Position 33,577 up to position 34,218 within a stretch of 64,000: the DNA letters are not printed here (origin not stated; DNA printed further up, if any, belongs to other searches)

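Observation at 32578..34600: Orphan HigA-type antitoxin gene in a phage, packed against an AAA+ ATPase and a 163-aa ORFan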

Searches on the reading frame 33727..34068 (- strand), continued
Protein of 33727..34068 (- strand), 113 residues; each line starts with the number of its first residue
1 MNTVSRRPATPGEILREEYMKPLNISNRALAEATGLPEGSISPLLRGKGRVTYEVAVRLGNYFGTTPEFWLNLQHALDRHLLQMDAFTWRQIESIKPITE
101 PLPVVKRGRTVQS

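Call 26: find_encoding_contigs(protein=P0004, flank=4000, max_places=3)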
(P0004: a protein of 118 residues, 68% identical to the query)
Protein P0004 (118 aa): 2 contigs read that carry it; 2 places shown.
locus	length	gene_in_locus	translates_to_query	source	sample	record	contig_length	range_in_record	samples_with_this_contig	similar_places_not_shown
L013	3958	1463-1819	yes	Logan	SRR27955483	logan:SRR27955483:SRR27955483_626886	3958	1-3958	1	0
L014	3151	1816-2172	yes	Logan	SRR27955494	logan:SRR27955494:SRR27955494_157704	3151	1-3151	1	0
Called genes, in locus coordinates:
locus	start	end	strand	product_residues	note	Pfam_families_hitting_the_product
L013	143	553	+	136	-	-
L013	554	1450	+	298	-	-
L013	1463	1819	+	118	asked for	PF01381:HTH_3, PF13443:HTH_26 (weak)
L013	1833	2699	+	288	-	-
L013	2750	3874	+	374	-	PF00004:AAA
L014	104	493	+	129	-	-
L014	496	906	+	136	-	-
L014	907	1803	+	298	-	-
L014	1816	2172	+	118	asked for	PF01381:HTH_3, PF13443:HTH_26 (weak)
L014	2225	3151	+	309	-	?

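Call 32: search_protein_families(library=pfam, proteins=[L009:5101-5988:+, L009:4678-5100:+, L009:7675-8580:+, L009:4215-4691:+, L013:1833-2699:+, L012:1574-2449:+, L013:554-1450:+], max_evalue=0.1)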
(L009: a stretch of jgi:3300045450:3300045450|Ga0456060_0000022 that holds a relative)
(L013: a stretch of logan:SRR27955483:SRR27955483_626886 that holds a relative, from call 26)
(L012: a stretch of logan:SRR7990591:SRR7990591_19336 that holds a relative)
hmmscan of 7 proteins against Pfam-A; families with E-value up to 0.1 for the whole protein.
L009:5101-5988:+ (295 aa): 0 families

L009:4678-5100:+ (140 aa): 0 families

L009:7675-8580:+ (301 aa): 0 families

L009:4215-4691:+ (158 aa): 0 families

L013:1833-2699:+ (288 aa): 0 families

L012:1574-2449:+ (291 aa): 0 families

L013:554-1450:+ (298 aa): 0 families

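Call 33: search_protein_families(library=phrogs, proteins=[L009:5101-5988:+, L009:4678-5100:+, L009:7675-8580:+, L009:4215-4691:+, L013:1833-2699:+], max_evalue=0.01)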
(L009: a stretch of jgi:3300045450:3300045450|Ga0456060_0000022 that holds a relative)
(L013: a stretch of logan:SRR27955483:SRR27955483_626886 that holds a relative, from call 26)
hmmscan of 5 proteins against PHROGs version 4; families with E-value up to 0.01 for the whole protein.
L009:5101-5988:+ (295 aa): 0 families

L009:4678-5100:+ (140 aa): 0 families

L009:7675-8580:+ (301 aa): 0 families

L009:4215-4691:+ (158 aa): 0 families

L013:1833-2699:+ (288 aa): 0 families

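Call 36: search_solved_structures(query=window:33727-34068:-, max_evalue=0.001, show_alignments=3)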
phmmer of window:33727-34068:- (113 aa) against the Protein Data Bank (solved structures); distinct sequences matched with E-value up to 0.001: 12.
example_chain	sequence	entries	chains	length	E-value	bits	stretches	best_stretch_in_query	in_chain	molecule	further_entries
2eby_A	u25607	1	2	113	5.7e-17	65.2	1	2-102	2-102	Putative HTH-type transcriptional regulator ybaQ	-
6f8s_A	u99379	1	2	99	8.3e-17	64.6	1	6-81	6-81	XRE family transcriptional regulator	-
6f8h_A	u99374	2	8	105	1.1e-16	64.2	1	6-81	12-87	XRE family transcriptional regulator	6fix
3trb_A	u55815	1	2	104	1.7e-14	57.2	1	6-81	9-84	Virulence-associated protein I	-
7csv_A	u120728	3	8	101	2.7e-14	56.5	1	3-93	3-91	HTH cro/C1-type domain-containing protein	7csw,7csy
6jpi_A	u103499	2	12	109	3.3e-14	56.3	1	3-93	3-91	HTH cro/C1-type domain-containing protein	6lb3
3cec_A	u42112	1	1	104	2.4e-10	43.8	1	7-86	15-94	Putative antidote protein of plasmid maintenance system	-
2icp_A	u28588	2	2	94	2.9e-10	43.6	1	10-77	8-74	antitoxin higa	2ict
4mcx_A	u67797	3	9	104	2.3e-09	40.7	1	9-83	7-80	Antidote protein | Antitoxin HigA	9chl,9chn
6chv_A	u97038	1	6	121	3.2e-09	40.2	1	9-83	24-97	Antitoxin HigA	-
4mct_A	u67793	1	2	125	3.8e-09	39.9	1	9-83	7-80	Antidote protein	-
6cf1_A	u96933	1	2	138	4.4e-09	39.8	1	9-83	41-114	Antitoxin HigA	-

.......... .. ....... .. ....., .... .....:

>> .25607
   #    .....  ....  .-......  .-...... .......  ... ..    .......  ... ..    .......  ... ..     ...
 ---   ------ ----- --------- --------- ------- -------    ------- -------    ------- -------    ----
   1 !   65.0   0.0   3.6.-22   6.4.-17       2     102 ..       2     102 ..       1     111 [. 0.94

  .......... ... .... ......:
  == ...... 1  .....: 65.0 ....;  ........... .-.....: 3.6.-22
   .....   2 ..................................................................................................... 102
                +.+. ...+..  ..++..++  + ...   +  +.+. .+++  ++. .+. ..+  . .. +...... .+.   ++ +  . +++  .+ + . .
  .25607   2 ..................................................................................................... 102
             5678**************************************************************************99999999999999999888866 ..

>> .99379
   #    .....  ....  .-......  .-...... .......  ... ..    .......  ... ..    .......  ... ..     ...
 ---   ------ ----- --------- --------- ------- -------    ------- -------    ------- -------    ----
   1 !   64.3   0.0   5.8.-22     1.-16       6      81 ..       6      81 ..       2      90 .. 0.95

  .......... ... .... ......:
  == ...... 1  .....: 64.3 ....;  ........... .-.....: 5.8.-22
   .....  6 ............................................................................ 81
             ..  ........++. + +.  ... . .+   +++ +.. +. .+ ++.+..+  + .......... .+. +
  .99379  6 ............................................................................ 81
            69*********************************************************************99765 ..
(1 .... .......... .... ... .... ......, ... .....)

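Call 37: find_encoding_contigs(protein=P0027, flank=2000, max_places=3)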
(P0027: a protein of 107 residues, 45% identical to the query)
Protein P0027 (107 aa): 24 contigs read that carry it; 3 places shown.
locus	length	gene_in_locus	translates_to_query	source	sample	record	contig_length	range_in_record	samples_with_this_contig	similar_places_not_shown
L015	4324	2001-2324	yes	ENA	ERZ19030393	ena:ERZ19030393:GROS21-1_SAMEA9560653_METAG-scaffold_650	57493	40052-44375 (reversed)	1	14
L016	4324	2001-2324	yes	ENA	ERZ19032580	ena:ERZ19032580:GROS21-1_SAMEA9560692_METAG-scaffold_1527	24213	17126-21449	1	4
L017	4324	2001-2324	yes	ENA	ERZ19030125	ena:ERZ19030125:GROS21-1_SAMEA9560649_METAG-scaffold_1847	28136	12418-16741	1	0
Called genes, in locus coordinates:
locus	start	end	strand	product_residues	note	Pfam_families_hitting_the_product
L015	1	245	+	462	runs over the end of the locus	PF00089:Trypsin, PF13365:Trypsin_2, PF00595:PDZ (weak), PF13180:PDZ_2, PF17820:PDZ_6, PF00595:PDZ (weak), PF13180:PDZ_2, PF17820:PDZ_6, +1 more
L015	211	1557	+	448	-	PF01078:Mg_chelatase (faint), PF05496:RuvB_N, PF00158:Sigma54_activat (faint), PF00004:AAA, PF07728:AAA_5 (faint), PF16193:AAA_assoc_2, PF12002:MgsA_C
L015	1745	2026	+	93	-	PF05015:HigB-like_toxin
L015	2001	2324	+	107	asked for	PF01381:HTH_3 (weak)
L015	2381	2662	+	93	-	PF04365:BrnT_toxin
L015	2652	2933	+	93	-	PF14384:BrnA_antitoxin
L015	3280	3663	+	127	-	PF02537:CRCB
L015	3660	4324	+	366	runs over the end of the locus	PF00849:PseudoU_synth_2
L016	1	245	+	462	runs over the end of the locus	PF00089:Trypsin, PF13365:Trypsin_2, PF00595:PDZ (weak), PF13180:PDZ_2, PF17820:PDZ_6, PF00595:PDZ (weak), PF13180:PDZ_2, PF17820:PDZ_6, +1 more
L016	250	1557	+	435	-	PF01078:Mg_chelatase (faint), PF05496:RuvB_N, PF00004:AAA, PF00158:Sigma54_activat (faint), PF07728:AAA_5 (faint), PF16193:AAA_assoc_2, PF12002:MgsA_C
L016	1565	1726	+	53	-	-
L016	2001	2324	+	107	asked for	PF01381:HTH_3 (weak)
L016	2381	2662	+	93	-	PF04365:BrnT_toxin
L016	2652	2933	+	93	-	PF14384:BrnA_antitoxin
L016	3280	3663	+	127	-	PF02537:CRCB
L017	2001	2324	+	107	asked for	PF01381:HTH_3 (weak)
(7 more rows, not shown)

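Call 38: find_encoding_contigs(protein=P0011, flank=2000, max_places=2)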
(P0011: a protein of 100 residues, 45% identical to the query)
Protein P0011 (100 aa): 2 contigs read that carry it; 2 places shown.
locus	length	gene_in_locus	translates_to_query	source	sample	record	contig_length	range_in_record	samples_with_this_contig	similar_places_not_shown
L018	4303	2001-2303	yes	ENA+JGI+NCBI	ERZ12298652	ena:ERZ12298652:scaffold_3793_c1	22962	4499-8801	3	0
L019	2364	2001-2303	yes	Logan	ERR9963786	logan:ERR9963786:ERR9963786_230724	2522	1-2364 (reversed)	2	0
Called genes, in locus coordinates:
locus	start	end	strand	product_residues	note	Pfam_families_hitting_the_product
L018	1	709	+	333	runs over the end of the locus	-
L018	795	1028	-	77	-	-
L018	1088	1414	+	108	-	PF14216:DUF4326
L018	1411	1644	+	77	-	-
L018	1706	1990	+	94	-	PF05015:HigB-like_toxin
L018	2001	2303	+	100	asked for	PF01381:HTH_3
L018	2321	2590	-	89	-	PF00873:ACR_tran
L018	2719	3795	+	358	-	PF15648:Tox-REase-5 (weak)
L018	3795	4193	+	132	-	-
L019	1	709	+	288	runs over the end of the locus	?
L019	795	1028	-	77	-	-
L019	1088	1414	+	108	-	PF14216:DUF4326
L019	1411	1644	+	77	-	-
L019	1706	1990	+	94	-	PF05015:HigB-like_toxin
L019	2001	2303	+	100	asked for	PF01381:HTH_3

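Call 39: find_encoding_contigs(protein=P0007, flank=3000, max_places=2)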
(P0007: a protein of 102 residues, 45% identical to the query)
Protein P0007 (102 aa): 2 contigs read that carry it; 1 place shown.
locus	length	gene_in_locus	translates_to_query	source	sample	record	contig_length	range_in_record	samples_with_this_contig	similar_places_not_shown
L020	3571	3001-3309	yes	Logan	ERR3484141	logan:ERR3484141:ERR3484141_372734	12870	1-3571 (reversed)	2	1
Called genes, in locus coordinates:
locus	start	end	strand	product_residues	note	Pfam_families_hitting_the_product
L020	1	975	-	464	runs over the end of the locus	PF01554:MatE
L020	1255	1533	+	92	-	PF00216:Bac_DNA_binding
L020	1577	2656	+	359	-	PF00817:IMS, PF11798:IMS_HHH, PF21704:POLH-Rev1_HhH, PF21999:IMS_HHH_1, PF11799:IMS_C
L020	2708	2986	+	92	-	PF05015:HigB-like_toxin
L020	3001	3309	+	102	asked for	PF01381:HTH_3, PF13560:HTH_31 (weak)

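Call 58: search_solved_structures(query=A2, max_evalue=10)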
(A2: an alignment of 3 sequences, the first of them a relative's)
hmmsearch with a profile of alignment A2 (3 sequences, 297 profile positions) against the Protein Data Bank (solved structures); distinct sequences matched with E-value up to 10: 1.
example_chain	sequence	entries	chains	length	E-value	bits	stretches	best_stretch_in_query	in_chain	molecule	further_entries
3ocd_A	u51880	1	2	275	1.4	11.3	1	230-288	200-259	SoxA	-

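Call 59: search_solved_structures(query=A3, max_evalue=10)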
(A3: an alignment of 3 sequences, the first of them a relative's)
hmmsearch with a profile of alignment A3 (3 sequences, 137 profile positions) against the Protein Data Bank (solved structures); distinct sequences matched with E-value up to 10: 3.
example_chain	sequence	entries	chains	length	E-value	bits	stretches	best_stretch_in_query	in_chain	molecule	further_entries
9c2h_B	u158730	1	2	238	0.0027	21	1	31-83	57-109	Antibody Fab NP3-B4 Heavy Chain (variable region)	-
36za_qp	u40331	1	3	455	0.47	13.8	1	35-113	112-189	Inner-peripheral baseplate spoke gp220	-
7y0j_M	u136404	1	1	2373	9.5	9.5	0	65-88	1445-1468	Erythrocyte membrane protein 2 variant TM284var1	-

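Call 62: find_homologous_proteins(query=L009:5101-5988:+, max_evalue=0.001)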
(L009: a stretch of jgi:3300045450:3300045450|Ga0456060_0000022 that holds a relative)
Query L009:5101-5988:+ (295 aa): 2 proteins with E <= 0.001 among 761 candidates.
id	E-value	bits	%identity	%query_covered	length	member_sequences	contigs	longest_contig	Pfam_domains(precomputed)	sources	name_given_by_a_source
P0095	2.5e-204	695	100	100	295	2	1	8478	-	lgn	-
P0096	8.9e-92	325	50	98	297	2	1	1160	-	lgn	-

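Call 83: find_encoding_contigs(protein=P0073, flank=2500, max_places=2)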
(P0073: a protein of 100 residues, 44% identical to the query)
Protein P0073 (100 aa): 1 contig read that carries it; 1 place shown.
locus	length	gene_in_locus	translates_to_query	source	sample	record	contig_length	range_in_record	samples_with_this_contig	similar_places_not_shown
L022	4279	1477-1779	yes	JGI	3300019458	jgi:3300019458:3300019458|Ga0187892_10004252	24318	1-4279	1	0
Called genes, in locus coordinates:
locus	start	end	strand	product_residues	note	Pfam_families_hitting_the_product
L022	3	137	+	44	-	?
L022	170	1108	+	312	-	-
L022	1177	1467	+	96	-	PF05015:HigB-like_toxin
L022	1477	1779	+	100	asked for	PF01381:HTH_3 (weak)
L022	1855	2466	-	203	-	-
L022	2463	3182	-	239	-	-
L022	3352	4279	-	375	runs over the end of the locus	PF01717:Meth_synt_2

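Call 84: find_encoding_contigs(protein=P0028, flank=2500, max_places=2)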
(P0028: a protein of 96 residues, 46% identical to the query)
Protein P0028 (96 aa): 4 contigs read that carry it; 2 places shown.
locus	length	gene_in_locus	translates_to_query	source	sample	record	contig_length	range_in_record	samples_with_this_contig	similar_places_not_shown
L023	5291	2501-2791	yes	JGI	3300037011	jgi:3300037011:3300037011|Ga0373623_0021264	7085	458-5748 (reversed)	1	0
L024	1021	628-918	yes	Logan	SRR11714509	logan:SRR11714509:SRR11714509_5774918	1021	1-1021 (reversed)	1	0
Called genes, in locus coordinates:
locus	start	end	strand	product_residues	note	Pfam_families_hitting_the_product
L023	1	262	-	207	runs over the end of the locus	PF04542:Sigma70_r2, PF08281:Sigma70_r4_2, PF04545:Sigma70_r4 (faint)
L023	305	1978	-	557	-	PF02463:SMC_N (faint), PF13476:AAA_23 (faint), PF00005:ABC_tran, PF13304:AAA_21 (faint), PF12848:ABC_tran_Xtn, PF00005:ABC_tran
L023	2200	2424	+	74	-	PF05015:HigB-like_toxin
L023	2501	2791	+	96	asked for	PF13560:HTH_31 (weak), PF01381:HTH_3 (weak)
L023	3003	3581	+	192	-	-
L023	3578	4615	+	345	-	PF09243:Rsm22, PF13489:Methyltransf_23, PF05175:MTS (weak), PF08242:Methyltransf_12, PF13649:Methyltransf_25 (weak), PF13847:Methyltransf_31 (weak)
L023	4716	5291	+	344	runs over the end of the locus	?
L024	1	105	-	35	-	?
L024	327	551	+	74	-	PF05015:HigB-like_toxin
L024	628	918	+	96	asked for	PF13560:HTH_31 (weak), PF01381:HTH_3 (weak)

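Call 85: find_encoding_contigs(protein=P0068, flank=2500, max_places=2)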
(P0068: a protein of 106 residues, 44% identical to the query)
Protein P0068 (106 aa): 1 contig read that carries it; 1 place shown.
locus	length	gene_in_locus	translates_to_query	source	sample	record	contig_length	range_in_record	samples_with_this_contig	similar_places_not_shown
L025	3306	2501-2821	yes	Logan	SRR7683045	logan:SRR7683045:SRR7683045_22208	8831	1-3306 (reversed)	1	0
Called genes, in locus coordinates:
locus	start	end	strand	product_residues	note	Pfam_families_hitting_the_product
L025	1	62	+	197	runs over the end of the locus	PF01386:Ribosomal_L25p, PF14693:Ribosomal_TL5_C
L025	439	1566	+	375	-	PF01063:Aminotran_4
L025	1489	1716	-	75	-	-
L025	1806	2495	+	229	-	PF03458:Gly_transporter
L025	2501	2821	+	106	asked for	PF01381:HTH_3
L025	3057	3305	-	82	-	?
